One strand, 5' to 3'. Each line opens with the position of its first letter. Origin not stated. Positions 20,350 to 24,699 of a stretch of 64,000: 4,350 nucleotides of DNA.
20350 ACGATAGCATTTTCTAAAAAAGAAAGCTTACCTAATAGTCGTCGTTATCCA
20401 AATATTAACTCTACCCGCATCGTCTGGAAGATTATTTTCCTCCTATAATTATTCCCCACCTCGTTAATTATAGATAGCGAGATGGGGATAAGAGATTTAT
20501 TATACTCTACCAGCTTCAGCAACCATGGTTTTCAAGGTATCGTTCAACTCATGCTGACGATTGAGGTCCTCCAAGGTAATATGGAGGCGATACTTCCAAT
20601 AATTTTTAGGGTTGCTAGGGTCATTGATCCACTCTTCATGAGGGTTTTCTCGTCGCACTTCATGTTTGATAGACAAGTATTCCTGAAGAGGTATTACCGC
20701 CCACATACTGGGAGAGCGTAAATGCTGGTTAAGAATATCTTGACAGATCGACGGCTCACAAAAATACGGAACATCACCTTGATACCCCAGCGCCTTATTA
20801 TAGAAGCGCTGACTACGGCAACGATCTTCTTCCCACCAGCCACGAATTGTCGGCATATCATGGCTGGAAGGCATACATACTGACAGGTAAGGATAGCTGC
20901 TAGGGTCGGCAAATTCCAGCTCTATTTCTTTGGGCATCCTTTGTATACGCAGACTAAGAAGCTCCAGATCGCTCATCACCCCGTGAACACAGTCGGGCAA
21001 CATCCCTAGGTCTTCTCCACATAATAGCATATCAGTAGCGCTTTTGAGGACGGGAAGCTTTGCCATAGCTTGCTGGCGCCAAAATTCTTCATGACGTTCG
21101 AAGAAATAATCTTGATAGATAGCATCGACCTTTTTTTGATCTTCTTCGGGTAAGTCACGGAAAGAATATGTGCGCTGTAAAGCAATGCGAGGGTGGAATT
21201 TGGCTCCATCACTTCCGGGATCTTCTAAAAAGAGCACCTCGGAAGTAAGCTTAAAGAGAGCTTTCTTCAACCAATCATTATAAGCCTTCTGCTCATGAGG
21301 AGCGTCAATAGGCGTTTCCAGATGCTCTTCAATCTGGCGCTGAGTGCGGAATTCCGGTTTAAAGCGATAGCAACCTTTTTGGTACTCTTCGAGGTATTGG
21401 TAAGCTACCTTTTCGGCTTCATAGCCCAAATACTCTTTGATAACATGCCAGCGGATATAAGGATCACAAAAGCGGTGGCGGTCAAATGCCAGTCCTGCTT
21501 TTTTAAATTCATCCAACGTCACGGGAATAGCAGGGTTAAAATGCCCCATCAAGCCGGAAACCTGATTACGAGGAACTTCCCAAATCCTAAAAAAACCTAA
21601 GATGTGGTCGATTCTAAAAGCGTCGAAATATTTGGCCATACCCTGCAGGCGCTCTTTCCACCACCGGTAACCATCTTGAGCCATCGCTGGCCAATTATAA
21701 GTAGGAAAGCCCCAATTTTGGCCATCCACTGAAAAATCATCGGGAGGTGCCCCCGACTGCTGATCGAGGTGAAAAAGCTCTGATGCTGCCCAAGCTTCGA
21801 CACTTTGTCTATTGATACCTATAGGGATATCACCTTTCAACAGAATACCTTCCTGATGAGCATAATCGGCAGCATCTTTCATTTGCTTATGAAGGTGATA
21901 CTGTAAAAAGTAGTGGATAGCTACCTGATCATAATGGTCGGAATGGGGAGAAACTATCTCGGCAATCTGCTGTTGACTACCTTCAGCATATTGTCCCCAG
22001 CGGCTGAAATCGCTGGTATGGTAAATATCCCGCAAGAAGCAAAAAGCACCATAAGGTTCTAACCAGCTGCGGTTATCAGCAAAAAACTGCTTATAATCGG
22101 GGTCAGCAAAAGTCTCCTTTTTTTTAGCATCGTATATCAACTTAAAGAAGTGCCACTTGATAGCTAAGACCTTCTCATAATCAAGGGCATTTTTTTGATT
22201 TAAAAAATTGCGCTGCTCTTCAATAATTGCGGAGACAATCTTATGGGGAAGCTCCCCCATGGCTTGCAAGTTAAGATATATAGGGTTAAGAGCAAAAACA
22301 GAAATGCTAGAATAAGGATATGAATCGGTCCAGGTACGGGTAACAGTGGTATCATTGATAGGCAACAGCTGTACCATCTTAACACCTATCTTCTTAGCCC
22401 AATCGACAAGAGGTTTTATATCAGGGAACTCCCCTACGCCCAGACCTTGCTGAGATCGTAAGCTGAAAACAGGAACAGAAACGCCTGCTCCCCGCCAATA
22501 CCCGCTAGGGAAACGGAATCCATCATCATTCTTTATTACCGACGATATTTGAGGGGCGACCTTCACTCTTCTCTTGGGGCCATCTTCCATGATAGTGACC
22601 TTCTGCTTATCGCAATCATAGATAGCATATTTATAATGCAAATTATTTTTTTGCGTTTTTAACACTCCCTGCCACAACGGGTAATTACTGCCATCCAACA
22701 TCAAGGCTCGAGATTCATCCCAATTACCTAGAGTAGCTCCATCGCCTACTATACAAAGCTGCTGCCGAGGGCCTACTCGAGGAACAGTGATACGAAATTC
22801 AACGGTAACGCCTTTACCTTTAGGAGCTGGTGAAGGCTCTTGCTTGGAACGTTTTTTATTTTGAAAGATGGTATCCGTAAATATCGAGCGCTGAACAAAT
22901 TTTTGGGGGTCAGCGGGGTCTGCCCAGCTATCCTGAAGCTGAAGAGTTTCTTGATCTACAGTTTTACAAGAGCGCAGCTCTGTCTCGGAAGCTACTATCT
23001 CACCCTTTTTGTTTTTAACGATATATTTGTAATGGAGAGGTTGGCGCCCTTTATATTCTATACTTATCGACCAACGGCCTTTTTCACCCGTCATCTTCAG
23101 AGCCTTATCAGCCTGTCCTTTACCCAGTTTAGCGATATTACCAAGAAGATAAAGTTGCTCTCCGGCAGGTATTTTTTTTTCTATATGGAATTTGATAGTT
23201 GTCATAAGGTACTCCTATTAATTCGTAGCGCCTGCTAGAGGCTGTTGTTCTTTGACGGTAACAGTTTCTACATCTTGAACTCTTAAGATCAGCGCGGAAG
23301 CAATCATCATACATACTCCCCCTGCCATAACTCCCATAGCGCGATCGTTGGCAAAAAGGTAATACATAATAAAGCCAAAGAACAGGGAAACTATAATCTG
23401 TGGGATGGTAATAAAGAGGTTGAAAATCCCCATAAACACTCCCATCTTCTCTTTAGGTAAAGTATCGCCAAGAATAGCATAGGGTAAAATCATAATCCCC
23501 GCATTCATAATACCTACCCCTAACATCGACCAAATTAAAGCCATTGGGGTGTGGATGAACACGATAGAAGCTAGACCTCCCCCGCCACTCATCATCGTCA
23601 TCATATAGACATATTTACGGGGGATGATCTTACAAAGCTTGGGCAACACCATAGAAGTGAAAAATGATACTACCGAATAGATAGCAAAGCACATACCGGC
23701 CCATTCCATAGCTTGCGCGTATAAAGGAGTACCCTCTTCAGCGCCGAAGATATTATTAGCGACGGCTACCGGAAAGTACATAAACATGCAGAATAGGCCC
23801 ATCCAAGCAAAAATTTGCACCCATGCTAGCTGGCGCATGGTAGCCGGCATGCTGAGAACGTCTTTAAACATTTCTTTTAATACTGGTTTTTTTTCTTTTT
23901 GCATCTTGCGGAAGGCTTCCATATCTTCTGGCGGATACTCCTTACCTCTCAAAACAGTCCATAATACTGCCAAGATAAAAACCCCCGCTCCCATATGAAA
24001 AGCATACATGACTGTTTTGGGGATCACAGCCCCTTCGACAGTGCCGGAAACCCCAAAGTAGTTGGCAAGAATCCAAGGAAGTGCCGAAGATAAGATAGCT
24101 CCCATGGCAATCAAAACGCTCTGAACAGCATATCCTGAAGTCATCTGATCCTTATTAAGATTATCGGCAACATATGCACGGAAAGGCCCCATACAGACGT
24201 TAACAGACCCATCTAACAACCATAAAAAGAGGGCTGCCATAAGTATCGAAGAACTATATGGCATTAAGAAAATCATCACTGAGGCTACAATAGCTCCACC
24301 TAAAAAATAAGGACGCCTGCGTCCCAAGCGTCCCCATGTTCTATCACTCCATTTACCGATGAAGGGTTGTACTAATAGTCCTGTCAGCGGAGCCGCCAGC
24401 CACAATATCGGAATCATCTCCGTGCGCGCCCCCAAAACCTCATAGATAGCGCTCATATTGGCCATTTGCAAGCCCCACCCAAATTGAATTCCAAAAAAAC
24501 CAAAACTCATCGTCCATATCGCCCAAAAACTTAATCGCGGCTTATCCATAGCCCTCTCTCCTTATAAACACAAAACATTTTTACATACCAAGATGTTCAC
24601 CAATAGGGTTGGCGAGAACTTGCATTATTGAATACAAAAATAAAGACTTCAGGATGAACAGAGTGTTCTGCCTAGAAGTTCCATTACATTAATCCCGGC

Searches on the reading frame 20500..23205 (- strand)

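Call 14: search_protein_families(library=ncbifam, proteins=[window:20500-23205:-], max_evalue=0.00001)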
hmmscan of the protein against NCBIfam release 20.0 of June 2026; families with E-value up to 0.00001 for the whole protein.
window:20500-23205:- (901 aa): 10 families
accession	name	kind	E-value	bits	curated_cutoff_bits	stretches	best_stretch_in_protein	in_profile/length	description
NF011081.0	PRK14508.1-4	equivalog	8.6e-124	413.8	556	2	238-559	23-334/529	4-alpha-glucanotransferase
NF011080.0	PRK14508.1-3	subfamily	1.9e-72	244.5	477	2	238-558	5-322/496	4-alpha-glucanotransferase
TIGR00217.1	malQ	equivalog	3.8e-59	201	205.65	1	238-548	42-366/587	4-alpha-glucanotransferase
NF011079.0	PRK14508.1-2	subfamily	9.4e-59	199.2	555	2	238-559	10-328/506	4-alpha-glucanotransferase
NF011077.0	PRK14507.1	equivalog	1.5e-56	191.6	2148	2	239-548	172-496/1693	malto-oligosyltrehalose synthase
NF011078.0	PRK14508.1-1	subfamily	5.1e-51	174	776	1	238-564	4-327/503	4-alpha-glucanotransferase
NF008274.0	PRK11052.1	equivalog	2.9e-50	171.6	806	2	241-548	145-465/695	4-alpha-glucanotransferase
NF011083.0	PRK14510.1-2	equivalog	1.1e-41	142.4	1322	1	368-554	836-1026/1186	bifunctional glycogen debranching protein GlgX/4-alpha-glucanotransferase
NF011082.0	PRK14510.1-1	equivalog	5.5e-39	133.3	2511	2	239-547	871-1190/1410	bifunctional glycogen debranching protein GlgX/4-alpha-glucanotransferase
NF003811.1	PRK05402.1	equivalog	1.9e-07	30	741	1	148-305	41-203/619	1,4-alpha-glucan branching protein GlgB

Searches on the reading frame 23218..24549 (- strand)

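Call 14: search_protein_families(library=ncbifam, proteins=[window:23218-24549:-], max_evalue=0.00001)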
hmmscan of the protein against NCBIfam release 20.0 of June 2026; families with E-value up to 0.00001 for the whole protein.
window:23218-24549:- (443 aa): 2 families
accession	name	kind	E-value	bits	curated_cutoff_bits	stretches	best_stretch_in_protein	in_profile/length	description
TIGR01301.1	GPH_sucrose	subfamily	3.5e-29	102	511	1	19-315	14-339/476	sucrose/proton symporter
TIGR00792.1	gph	subfamily_domain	4.1e-09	35.6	231.35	1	17-349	7-326/437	glycoside-pentoside-hexuronide (GPH):cation symporter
